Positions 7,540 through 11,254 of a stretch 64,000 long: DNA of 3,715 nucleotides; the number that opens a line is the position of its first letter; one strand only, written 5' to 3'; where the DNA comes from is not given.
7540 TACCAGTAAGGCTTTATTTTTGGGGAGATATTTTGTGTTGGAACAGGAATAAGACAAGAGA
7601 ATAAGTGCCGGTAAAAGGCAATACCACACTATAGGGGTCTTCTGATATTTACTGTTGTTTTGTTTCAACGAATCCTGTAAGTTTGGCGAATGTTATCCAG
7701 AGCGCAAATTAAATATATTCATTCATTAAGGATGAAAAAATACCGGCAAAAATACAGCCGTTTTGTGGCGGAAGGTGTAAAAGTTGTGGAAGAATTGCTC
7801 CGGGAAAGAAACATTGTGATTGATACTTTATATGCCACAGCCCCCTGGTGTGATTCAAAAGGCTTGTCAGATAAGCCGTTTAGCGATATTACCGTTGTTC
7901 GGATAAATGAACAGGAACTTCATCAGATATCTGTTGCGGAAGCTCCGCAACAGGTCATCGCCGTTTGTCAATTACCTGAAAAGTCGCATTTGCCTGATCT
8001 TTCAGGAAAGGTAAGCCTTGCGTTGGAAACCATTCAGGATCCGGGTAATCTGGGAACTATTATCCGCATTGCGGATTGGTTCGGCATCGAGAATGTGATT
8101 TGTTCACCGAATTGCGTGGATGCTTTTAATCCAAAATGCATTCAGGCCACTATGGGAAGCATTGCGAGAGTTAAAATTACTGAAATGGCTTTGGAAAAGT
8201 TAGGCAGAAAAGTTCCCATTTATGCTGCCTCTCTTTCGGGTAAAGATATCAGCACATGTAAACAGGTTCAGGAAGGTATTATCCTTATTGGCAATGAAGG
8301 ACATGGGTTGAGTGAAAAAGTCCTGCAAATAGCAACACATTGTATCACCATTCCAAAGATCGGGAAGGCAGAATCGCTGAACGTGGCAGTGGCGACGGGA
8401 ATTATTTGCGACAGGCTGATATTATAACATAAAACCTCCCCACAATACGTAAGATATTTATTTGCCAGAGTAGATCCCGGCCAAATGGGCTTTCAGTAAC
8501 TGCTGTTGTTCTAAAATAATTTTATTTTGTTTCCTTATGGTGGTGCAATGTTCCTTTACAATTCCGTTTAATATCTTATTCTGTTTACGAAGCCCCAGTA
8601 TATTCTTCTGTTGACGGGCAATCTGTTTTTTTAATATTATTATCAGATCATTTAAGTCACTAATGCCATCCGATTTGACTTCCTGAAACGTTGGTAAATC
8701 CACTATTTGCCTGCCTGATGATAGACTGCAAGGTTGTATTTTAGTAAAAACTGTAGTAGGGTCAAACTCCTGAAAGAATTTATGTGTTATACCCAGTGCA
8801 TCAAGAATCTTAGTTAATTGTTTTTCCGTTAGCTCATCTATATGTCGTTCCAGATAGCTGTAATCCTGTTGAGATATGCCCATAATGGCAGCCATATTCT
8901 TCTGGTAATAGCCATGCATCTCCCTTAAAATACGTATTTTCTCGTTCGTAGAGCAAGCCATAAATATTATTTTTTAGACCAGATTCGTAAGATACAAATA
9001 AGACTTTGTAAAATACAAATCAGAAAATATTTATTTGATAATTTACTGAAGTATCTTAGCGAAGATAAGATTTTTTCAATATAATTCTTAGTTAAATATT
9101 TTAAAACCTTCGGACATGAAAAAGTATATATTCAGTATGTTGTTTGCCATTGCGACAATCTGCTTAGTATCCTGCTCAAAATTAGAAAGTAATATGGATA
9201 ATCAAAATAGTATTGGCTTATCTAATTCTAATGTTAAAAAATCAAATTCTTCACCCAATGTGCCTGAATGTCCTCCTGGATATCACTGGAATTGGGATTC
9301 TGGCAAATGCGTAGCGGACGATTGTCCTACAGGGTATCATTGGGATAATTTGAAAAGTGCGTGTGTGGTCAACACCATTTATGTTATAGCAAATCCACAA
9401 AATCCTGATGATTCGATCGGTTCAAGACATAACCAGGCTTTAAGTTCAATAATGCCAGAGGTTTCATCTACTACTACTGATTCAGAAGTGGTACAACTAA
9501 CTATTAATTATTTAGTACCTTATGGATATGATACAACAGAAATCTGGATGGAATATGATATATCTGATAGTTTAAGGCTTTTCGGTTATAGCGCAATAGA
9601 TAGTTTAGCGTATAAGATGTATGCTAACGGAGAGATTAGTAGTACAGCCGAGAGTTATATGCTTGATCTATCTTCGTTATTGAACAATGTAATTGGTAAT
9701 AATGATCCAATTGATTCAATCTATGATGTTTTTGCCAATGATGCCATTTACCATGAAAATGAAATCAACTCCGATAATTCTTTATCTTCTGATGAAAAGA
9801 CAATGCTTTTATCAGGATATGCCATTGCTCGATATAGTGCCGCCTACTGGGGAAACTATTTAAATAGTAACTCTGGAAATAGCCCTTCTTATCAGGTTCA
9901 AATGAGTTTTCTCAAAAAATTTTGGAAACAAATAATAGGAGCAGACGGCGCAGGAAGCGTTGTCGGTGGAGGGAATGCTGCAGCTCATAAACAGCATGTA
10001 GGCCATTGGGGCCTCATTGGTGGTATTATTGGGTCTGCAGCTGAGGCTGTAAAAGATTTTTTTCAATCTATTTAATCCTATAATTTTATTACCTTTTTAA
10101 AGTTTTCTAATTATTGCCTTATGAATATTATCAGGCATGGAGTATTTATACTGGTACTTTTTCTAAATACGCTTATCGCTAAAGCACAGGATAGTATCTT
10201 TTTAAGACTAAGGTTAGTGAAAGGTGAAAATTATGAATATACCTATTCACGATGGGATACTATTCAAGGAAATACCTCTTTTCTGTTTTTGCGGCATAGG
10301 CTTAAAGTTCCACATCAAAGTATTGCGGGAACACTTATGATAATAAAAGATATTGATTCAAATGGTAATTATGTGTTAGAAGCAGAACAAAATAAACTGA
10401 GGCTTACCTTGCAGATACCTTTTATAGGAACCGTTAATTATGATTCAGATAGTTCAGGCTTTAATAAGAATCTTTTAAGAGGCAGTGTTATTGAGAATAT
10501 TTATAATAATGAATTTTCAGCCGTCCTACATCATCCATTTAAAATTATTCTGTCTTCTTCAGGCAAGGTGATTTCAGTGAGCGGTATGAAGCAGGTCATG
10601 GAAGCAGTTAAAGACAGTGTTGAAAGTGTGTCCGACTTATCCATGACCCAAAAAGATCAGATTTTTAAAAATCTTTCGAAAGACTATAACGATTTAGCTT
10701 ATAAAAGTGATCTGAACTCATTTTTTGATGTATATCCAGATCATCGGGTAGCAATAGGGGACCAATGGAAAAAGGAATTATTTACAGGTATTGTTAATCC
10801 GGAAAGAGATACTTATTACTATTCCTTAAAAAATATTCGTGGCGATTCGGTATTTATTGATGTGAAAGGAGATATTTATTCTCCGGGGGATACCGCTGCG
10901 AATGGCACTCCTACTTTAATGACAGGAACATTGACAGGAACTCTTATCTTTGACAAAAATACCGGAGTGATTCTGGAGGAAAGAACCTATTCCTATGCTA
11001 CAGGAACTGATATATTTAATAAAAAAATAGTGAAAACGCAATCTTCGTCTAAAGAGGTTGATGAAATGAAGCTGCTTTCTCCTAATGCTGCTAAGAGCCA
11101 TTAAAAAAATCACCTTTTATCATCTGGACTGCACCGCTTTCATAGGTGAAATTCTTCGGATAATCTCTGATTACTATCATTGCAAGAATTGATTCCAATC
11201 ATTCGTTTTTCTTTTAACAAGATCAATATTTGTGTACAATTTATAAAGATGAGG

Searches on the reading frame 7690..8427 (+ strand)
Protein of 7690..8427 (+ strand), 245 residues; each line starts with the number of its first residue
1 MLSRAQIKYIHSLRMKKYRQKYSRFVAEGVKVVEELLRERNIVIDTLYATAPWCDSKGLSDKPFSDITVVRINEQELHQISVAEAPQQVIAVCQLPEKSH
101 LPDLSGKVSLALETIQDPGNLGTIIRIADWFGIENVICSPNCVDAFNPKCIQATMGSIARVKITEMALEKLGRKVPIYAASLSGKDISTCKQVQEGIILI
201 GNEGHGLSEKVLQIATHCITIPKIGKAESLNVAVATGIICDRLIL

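Call 75: search_protein_families(library=ncbifam, proteins=[window:7690-8427:+], max_evalue=0.001)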
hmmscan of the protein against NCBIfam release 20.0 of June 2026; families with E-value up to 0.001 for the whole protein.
window:7690-8427:+ (245 aa): 8 families
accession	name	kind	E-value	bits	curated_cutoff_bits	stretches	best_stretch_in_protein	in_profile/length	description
TIGR00186.1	rRNA_methyl_3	equivalog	1.9e-26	93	160.15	1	29-242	7-235/240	23S rRNA (guanosine(2251)-2'-O)-methyltransferase RlmB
NF008117.0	PRK10864.1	equivalog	2.9e-12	46.5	267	1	109-239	198-334/344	tRNA/rRNA methyltransferase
NF008295.0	PRK11081.1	equivalog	8.2e-12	45.1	227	1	108-239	20-157/230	tRNA (guanosine(18)-2'-O)-methyltransferase TrmH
NF008386.0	PRK11181.1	equivalog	1.9e-10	40.4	366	1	74-239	55-234/244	23S rRNA (guanosine(2251)-2'-O)-methyltransferase RlmB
NF000477.1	NshR_TsnR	equivalog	5.7e-09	35.8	425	1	66-240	73-257/266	NshR/TsnR family 23S rRNA methyltransferase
TIGR00050.1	rRNA_methyl_1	subfamily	4.3e-05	23.5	167.15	0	115-241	12-151/233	TrmJ/YjtD family RNA methyltransferase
NF000035.1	nosihep_NshR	exception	0.00042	19.9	500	0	197-239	214-256/274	NshR family nosiheptide/thiostrepton resistance 23S rRNA methyltransferase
TIGR00185.1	tRNA_yibK_trmL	equivalog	0.0006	19.7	190.6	0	118-239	12-140/154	tRNA (uridine(34)/cytosine(34)/5-carboxymethylaminomethyluridine(34)-2'-O)-methyltransferase TrmL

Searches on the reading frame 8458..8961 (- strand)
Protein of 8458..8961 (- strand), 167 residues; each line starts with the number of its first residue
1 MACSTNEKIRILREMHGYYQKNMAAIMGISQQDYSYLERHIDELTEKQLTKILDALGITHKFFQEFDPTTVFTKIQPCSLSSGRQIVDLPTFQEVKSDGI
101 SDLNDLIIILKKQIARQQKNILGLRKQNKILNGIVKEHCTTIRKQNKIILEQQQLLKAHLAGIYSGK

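Call 4: search_protein_families(library=pfam, proteins=[window:8458-8961:-], max_evalue=0.01)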
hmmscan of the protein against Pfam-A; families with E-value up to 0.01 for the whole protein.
window:8458-8961:- (167 aa): 2 families
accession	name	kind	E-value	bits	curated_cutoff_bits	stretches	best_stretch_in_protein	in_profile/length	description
PF01381.28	HTH_3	-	1e-06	29.1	23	1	9-61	1-53/55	Helix-turn-helix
PF13744.12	HTH_37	-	0.00015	22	27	1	9-58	23-73/80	Helix-turn-helix domain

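Call 30: search_protein_families(library=phrogs, proteins=[window:8458-8961:-], max_evalue=0.01)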
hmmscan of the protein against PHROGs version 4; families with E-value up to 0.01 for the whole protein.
window:8458-8961:- (167 aa): 9 families
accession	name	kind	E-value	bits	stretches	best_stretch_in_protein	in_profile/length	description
phrog_2439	-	transcription regulation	8.6e-07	29.1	1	7-70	10-73/367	transcriptional regulator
phrog_3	-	transcription regulation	1.1e-06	29.7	1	4-74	88-158/430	transcriptional repressor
phrog_7241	-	transcription regulation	1.7e-05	25.8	1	6-60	63-117/122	transcriptional regulator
phrog_8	-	transcription regulation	7.8e-05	23.3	1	5-98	77-150/346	transcriptional regulator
phrog_2328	-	transcription regulation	0.00072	20.4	1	7-58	18-69/128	transcriptional repressor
phrog_2339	-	DNA, RNA and nucleotide metabolism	0.0015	19.5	1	12-60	33-82/98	HTH DNA binding protein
phrog_147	-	transcription regulation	0.0024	19.2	1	4-53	4-54/100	transcriptional regulator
phrog_1373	-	transcription regulation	0.0032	18.5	0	7-59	66-118/166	transcriptional regulator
phrog_7950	-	transcription regulation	0.0056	17.7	0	5-38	8-41/68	transcriptional repressor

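Call 75: search_protein_families(library=ncbifam, proteins=[window:8458-8961:-], max_evalue=0.001)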
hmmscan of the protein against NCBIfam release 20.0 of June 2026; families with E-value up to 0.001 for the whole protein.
window:8458-8961:- (167 aa): 5 families
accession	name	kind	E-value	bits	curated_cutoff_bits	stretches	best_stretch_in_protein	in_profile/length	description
NF038139.1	Reg_Aceta_RamB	equivalog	1.9e-05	23.5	700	1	8-82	6-80/465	acetate metabolism transcriptional regulator RamB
NF007271.0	PRK09726.1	equivalog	3.2e-05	23.8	79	1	8-59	16-67/88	type II toxin-antitoxin system antitoxin HipB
NF052239.1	antitox_spr1629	equivalog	5.8e-05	22.3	335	1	7-148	5-148/377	spr1629 family repressor/antitoxin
TIGR03070.1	couple_hipB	subfamily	0.00013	21.9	71.65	1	9-58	7-56/58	type II toxin-antitoxin system Y4mF family antitoxin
NF041951.1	phage_RstR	subfamily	0.00054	20.2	80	0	5-59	3-57/108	RstR family transcriptional repressor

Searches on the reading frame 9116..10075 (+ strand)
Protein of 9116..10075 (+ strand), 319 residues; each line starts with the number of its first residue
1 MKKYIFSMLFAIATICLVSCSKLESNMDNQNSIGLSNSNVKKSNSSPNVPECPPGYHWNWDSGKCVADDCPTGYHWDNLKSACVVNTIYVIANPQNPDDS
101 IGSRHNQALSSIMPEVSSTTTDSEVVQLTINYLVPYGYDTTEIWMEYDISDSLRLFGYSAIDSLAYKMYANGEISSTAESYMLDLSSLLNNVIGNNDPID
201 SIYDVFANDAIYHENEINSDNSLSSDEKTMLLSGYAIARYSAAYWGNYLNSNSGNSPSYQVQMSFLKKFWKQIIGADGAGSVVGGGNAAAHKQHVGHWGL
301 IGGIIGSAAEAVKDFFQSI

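Call 4: search_protein_families(library=pfam, proteins=[window:9116-10075:+], max_evalue=0.01)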
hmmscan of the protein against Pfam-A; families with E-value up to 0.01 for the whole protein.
window:9116-10075:+ (319 aa): 2 families
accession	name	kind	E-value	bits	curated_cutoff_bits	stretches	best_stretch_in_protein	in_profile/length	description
PF01607.29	CBM_14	-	0.00032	21.2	22.1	0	44-68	23-47/53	Chitin binding Peritrophin-A domain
PF18278.7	RANK_CRD_2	-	0.004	17.7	26.8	0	52-65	26-39/41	Receptor activator of the NF-KB cysteine-rich repeat domain 2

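Call 30: search_protein_families(library=phrogs, proteins=[window:9116-10075:+], max_evalue=0.01)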
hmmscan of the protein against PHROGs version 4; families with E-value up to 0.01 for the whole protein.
window:9116-10075:+ (319 aa): 0 families

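Call 75: search_protein_families(library=ncbifam, proteins=[window:9116-10075:+], max_evalue=0.001)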
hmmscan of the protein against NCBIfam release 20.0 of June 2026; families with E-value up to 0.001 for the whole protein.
window:9116-10075:+ (319 aa): 0 families

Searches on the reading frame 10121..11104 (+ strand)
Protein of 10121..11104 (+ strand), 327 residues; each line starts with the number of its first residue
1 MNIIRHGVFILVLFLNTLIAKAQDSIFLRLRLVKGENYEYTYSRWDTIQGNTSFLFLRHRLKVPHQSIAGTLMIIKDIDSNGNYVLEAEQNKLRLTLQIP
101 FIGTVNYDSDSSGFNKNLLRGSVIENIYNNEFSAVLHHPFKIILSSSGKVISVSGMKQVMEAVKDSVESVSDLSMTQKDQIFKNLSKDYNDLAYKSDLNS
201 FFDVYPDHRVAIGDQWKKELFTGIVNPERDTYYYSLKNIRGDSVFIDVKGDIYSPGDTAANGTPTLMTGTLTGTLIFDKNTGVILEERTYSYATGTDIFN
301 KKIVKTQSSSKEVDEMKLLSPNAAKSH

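Call 4: search_protein_families(library=pfam, proteins=[window:10121-11104:+], max_evalue=0.01)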
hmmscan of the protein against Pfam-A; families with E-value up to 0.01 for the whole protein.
window:10121-11104:+ (327 aa): 1 family
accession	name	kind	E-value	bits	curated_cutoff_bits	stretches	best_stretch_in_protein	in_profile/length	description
PF19777.4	DUF6263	-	1.6e-31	109.9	26.7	1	81-284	1-196/196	Family of unknown function (DUF6263)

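Call 29: find_homologous_proteins(query=window:10121-11101:+)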
Query window:10121-11101:+ (327 aa): 1 proteins with E <= 0.001 among 1646 candidates.
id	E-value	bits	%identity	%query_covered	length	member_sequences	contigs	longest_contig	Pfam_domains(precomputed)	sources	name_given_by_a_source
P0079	5.6e-210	713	99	100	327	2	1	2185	PF19777.5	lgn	-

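Call 30: search_protein_families(library=phrogs, proteins=[window:10121-11104:+], max_evalue=0.01)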
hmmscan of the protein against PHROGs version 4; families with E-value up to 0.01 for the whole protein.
window:10121-11104:+ (327 aa): 0 families

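Call 31: find_encoding_contigs(protein=P0079, flank=5000, max_places=10)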
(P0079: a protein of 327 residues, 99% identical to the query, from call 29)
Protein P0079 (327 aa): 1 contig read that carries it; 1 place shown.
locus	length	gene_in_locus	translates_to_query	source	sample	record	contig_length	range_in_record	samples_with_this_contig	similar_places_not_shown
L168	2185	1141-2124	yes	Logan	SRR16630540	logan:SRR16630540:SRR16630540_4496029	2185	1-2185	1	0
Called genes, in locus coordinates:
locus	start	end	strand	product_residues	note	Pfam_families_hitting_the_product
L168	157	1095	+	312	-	-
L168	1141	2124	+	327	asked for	PF19777:DUF6263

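Call 43: list_cluster_members(proteins=[window:10121-11101:+, P0079, window:8461-8961:-, window:11249-11650:+])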
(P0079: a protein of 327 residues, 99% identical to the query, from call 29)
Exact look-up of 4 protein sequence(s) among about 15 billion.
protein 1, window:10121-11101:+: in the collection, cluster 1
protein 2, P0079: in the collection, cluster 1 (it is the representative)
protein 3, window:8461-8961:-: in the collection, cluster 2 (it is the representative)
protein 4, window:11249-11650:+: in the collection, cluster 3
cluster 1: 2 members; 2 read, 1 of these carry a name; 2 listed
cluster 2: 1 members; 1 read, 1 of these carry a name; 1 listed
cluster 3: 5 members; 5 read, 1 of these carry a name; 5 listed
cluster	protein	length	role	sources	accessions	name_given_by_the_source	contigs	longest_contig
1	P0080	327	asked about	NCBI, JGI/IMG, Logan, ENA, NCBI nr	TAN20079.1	MAG: hypothetical protein EPN37_02245 [Chitinophagaceae bacterium] | hypothetical protein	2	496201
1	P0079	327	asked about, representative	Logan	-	-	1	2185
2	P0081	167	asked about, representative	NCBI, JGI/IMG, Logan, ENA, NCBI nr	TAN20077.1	MAG: XRE family transcriptional regulator [Chitinophagaceae bacterium] | transcriptional regulator with XRE-family HTH domain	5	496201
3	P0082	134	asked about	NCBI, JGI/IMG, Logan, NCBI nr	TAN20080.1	MAG: cytochrome c [Chitinophagaceae bacterium] | mono/diheme cytochrome c family protein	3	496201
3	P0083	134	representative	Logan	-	-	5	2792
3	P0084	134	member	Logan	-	-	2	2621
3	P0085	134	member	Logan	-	-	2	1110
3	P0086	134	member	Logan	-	-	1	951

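Call 44: find_encoding_contigs(protein=P0081, flank=6000, max_places=10)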
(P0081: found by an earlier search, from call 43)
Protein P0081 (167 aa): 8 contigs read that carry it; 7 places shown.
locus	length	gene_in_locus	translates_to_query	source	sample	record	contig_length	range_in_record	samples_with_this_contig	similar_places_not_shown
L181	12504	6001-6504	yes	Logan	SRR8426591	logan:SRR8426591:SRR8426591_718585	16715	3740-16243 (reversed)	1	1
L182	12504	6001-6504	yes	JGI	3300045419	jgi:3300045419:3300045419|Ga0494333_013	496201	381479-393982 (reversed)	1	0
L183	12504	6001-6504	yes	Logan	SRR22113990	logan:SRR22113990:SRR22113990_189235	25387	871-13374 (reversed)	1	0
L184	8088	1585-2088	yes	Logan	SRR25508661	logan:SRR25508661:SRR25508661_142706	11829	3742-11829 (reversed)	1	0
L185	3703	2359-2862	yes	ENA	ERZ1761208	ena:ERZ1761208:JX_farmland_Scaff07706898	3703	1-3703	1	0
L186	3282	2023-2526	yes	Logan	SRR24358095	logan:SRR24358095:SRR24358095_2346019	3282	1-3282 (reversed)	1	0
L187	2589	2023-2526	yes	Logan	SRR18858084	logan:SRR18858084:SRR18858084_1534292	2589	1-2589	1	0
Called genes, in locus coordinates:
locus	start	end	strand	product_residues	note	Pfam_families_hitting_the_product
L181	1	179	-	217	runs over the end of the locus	?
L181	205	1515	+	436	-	PF12704:MacB_PCD, PF02687:FtsX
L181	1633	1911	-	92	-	PF13442:Cytochrome_CBB3 (faint)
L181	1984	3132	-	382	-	-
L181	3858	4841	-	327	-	PF19777:DUF6263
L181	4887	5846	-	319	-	-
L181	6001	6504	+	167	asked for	PF01381:HTH_3 (weak)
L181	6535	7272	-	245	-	PF22435:MRM3-like_sub_bind, PF00588:SpoU_methylase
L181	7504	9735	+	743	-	PF07244:POTRA (faint), PF01103:Omp85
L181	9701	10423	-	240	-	PF01509:TruB_N, PF16198:TruB_C_2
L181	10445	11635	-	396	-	PF00155:Aminotran_1_2, PF01053:Cys_Met_Meta_PP (faint), PF01041:DegT_DnrJ_EryC1 (faint)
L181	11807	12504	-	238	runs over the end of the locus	PF14344:DUF4397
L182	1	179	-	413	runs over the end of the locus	PF17116:T9SS_plug_1st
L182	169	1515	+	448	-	PF12704:MacB_PCD, PF02687:FtsX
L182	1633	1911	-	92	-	PF13442:Cytochrome_CBB3 (faint)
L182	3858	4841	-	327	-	PF19777:DUF6263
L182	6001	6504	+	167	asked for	PF01381:HTH_3 (weak)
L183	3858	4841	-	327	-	PF19777:DUF6263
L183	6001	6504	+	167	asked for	PF01381:HTH_3 (weak)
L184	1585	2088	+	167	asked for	PF01381:HTH_3 (weak)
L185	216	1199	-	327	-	PF19777:DUF6263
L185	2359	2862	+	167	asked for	PF01381:HTH_3 (weak)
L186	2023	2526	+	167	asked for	PF01381:HTH_3 (weak)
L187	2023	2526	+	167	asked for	PF01381:HTH_3 (weak)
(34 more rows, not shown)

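Call 62: find_encoding_contigs(protein=P0084, flank=4000, max_places=10)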
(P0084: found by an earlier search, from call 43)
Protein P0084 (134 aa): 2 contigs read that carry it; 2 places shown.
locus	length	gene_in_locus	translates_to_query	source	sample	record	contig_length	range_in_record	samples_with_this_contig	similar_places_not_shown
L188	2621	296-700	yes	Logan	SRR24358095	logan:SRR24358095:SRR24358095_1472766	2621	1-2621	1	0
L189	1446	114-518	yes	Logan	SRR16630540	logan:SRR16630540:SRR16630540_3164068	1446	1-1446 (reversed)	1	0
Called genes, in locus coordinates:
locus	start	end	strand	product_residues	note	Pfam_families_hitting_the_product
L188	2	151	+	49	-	?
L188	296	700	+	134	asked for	PF13442:Cytochrome_CBB3, PF00034:Cytochrom_C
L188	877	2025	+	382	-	-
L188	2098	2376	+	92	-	PF00034:Cytochrom_C (faint), PF13442:Cytochrome_CBB3 (faint)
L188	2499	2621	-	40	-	?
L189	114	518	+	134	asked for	PF13442:Cytochrome_CBB3, PF00034:Cytochrom_C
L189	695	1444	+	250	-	?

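Call 70: find_encoding_contigs(protein=P0083, flank=6000, max_places=10)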
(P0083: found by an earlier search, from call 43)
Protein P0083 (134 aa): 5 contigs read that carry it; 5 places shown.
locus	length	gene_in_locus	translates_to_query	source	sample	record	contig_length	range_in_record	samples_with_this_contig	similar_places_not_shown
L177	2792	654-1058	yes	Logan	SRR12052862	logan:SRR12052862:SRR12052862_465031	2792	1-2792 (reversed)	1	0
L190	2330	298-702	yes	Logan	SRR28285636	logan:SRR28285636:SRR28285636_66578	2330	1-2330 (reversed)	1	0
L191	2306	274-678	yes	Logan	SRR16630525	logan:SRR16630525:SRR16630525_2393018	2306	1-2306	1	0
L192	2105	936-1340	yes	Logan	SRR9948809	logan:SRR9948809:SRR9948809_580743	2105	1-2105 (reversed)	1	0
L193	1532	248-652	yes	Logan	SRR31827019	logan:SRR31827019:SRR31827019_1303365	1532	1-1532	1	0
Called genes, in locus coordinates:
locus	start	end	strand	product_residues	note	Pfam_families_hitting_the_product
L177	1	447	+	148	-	?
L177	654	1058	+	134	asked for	PF13442:Cytochrome_CBB3, PF00034:Cytochrom_C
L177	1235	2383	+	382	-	-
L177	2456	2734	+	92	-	PF13442:Cytochrome_CBB3 (faint)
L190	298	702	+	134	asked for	PF13442:Cytochrome_CBB3, PF00034:Cytochrom_C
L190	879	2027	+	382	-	-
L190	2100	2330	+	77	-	?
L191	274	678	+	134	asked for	PF13442:Cytochrome_CBB3, PF00034:Cytochrom_C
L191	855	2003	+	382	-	-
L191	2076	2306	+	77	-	?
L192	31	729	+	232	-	PF22435:MRM3-like_sub_bind, PF00588:SpoU_methylase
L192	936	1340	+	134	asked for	PF13442:Cytochrome_CBB3, PF00034:Cytochrom_C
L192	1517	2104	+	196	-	?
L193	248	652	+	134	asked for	PF13442:Cytochrome_CBB3, PF00034:Cytochrom_C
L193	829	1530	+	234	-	?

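Call 75: search_protein_families(library=ncbifam, proteins=[window:10121-11104:+], max_evalue=0.001)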
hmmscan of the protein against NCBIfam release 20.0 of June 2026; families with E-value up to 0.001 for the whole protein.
window:10121-11104:+ (327 aa): 0 families
